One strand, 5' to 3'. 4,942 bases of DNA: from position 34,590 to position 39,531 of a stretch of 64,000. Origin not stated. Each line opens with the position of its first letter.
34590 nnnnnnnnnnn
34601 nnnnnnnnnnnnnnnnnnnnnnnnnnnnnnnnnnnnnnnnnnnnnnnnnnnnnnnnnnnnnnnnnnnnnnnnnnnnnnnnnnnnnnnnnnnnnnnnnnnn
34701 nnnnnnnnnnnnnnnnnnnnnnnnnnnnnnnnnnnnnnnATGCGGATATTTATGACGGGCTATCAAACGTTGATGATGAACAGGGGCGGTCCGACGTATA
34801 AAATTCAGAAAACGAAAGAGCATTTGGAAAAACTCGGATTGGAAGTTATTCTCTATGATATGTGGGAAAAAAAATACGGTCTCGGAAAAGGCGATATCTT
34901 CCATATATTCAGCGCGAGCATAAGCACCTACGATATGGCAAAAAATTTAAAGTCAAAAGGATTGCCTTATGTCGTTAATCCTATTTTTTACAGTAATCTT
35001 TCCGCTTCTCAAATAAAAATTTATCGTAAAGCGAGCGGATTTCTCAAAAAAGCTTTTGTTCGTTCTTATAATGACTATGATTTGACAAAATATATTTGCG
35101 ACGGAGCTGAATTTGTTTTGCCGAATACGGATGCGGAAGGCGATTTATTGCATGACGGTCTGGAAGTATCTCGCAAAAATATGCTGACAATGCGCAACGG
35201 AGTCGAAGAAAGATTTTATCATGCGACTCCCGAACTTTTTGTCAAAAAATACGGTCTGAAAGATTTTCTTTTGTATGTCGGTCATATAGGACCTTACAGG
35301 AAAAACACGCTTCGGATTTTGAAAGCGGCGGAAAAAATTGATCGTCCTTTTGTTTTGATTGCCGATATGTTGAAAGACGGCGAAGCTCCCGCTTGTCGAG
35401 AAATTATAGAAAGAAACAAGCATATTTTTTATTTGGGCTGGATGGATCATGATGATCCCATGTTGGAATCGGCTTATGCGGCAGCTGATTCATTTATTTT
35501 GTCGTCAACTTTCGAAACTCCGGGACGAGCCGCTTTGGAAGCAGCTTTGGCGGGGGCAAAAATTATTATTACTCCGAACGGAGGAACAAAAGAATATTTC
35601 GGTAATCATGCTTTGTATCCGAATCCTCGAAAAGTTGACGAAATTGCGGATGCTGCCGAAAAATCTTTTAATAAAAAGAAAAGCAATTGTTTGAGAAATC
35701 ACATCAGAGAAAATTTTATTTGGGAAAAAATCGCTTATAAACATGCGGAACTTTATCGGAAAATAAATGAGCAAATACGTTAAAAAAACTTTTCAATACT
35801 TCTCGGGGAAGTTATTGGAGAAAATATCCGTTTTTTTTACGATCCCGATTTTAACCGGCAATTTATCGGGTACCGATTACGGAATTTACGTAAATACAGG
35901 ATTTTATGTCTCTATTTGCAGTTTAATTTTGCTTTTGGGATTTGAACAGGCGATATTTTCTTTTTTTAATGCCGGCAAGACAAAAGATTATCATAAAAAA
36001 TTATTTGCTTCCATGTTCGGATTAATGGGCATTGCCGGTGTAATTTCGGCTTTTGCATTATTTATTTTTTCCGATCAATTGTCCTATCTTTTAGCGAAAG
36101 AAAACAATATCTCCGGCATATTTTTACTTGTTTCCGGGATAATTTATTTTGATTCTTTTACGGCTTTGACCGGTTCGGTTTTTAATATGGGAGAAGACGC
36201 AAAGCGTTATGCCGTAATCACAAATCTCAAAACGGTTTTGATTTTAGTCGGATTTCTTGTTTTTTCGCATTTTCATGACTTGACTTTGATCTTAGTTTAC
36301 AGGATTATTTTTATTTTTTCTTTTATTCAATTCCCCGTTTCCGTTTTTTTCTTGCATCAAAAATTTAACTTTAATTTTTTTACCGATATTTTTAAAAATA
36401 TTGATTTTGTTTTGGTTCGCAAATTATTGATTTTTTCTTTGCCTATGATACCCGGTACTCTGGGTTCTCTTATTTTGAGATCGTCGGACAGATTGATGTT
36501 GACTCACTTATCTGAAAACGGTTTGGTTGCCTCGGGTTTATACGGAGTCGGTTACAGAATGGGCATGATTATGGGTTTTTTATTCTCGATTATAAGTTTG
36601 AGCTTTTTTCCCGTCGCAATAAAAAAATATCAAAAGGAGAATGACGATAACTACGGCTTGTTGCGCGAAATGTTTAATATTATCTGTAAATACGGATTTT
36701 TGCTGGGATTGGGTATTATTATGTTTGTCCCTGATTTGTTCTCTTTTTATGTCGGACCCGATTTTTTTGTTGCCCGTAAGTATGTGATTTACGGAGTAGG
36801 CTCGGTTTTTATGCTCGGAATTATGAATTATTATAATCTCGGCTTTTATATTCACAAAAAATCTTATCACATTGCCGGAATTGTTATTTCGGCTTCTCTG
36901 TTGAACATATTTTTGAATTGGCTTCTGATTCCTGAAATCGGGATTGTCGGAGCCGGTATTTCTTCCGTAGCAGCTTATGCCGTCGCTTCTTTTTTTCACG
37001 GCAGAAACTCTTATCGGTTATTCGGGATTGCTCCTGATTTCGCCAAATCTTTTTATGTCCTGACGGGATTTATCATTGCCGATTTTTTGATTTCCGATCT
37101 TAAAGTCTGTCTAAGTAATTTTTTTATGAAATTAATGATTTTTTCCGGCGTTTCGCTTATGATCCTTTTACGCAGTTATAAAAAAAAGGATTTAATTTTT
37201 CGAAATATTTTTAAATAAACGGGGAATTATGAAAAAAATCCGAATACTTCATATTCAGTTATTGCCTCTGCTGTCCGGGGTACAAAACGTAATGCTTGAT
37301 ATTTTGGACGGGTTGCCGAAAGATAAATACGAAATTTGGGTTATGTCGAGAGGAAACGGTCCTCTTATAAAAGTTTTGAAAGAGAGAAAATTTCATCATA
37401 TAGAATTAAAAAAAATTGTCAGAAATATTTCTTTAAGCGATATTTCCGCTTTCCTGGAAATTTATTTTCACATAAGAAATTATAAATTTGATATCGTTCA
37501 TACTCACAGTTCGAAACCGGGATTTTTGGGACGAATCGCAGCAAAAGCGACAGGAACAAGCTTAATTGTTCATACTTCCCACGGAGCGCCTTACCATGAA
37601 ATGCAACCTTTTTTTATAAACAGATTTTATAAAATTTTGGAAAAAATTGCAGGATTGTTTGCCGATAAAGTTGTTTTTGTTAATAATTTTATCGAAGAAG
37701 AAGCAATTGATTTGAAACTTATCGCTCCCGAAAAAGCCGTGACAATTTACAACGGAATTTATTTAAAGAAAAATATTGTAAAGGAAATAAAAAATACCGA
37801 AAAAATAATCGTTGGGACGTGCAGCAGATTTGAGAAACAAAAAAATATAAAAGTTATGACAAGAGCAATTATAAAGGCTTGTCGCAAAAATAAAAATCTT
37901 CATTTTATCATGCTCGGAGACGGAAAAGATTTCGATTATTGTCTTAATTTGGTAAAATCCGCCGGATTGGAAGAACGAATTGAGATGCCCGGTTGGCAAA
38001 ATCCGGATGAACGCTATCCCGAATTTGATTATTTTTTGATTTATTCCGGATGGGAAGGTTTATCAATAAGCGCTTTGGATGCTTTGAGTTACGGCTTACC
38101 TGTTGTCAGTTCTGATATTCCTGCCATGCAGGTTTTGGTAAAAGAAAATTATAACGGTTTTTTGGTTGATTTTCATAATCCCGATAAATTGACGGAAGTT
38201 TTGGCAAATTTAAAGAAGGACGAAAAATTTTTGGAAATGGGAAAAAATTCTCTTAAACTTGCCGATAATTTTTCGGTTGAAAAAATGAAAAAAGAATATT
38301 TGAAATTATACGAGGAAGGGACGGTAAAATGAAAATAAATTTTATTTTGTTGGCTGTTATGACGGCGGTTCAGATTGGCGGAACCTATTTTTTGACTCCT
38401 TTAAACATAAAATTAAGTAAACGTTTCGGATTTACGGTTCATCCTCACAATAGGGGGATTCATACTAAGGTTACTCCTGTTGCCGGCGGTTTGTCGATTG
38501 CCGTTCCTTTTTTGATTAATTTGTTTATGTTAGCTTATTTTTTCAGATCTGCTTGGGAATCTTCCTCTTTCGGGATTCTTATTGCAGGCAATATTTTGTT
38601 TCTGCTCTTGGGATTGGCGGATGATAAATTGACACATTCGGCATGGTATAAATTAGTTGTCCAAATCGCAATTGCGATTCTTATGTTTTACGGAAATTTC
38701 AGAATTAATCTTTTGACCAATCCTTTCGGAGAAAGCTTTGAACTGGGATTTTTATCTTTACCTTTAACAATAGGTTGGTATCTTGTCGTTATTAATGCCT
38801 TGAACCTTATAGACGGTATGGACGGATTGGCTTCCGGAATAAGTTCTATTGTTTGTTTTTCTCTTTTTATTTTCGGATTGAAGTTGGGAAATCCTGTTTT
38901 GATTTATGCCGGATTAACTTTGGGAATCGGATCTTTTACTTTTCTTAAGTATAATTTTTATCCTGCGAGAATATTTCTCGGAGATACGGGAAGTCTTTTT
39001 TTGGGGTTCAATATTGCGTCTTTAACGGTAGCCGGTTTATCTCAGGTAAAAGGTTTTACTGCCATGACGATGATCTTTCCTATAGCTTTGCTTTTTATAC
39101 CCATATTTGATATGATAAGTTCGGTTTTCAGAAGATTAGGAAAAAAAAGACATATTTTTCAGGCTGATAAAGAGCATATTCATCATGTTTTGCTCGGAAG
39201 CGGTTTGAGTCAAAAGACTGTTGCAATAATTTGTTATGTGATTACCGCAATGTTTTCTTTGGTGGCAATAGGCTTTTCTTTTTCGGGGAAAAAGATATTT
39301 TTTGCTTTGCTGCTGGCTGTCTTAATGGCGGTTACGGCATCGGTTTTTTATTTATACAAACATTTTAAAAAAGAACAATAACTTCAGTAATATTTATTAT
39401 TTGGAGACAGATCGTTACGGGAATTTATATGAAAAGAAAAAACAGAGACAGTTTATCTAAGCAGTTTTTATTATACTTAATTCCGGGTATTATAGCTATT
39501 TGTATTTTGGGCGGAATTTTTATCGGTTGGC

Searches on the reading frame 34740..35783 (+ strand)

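Call 22: search_protein_families(library=pfam, proteins=[window:34740-35783:+], max_evalue=0.0001)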
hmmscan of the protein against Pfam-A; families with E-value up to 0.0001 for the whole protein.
window:34740-35783:+ (347 aa): 2 families
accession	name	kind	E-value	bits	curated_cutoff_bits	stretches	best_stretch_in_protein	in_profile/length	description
PF00534.26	Glycos_transf_1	-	1.1e-12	48.2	26.4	1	174-317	15-160/172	Glycosyl transferases group 1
PF13692.12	Glyco_trans_1_4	-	3.4e-12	47.3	27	1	177-308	4-138/142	Glycosyl transferases group 1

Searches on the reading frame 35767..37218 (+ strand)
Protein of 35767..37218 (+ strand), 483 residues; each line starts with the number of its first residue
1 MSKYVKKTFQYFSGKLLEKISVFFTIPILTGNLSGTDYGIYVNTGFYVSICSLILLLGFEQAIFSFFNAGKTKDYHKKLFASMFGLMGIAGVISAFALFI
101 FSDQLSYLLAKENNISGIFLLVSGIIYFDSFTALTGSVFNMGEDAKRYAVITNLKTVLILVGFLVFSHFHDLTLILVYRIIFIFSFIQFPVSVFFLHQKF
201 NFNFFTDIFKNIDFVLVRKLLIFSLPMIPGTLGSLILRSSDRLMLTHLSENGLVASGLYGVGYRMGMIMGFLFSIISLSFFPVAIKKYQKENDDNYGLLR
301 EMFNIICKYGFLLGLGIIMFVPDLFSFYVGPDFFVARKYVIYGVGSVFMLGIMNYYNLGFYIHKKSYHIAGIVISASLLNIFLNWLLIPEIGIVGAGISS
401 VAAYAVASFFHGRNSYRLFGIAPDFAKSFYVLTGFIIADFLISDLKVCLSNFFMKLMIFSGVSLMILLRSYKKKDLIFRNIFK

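Call 22: search_protein_families(library=pfam, proteins=[window:35767-37218:+], max_evalue=0.0001)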
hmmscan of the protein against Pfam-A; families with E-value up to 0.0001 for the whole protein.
window:35767-37218:+ (483 aa): 1 family
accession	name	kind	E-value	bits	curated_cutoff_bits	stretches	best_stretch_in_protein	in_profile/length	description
PF01943.22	Polysacc_synt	-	2.5e-12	47.2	28.2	1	5-283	2-269/274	Polysaccharide biosynthesis protein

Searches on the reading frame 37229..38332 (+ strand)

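Call 22: search_protein_families(library=pfam, proteins=[window:37229-38332:+], max_evalue=0.0001)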
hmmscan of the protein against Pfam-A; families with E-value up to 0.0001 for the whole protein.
window:37229-38332:+ (367 aa): 5 families
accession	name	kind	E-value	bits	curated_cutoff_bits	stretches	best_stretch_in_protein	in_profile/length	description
PF00534.26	Glycos_transf_1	-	2.4e-28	99.3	26.4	1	183-336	6-163/172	Glycosyl transferases group 1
PF13692.12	Glyco_trans_1_4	-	9.6e-22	78.2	27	1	194-330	3-141/142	Glycosyl transferases group 1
PF13439.12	Glyco_transf_4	-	1.7e-21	77.4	28.5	1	16-179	2-168/170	Glycosyltransferase Family 4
PF13477.12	Glyco_trans_4_2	-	2.1e-12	47.8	23.4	1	21-151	12-138/139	Glycosyl transferase 4-like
PF13579.12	Glyco_trans_4_4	-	3e-11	44.3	29.7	1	78-176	63-158/158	Glycosyl transferase 4-like domain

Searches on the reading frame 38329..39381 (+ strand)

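Call 22: search_protein_families(library=pfam, proteins=[window:38329-39381:+], max_evalue=0.0001)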
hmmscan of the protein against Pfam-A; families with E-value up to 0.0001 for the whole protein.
window:38329-39381:+ (350 aa): 1 family
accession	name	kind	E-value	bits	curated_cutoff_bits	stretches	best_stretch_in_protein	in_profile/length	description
PF00953.26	Glycos_transf_4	-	1.7e-34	119.6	27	1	83-235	3-158/160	Glycosyl transferase family 4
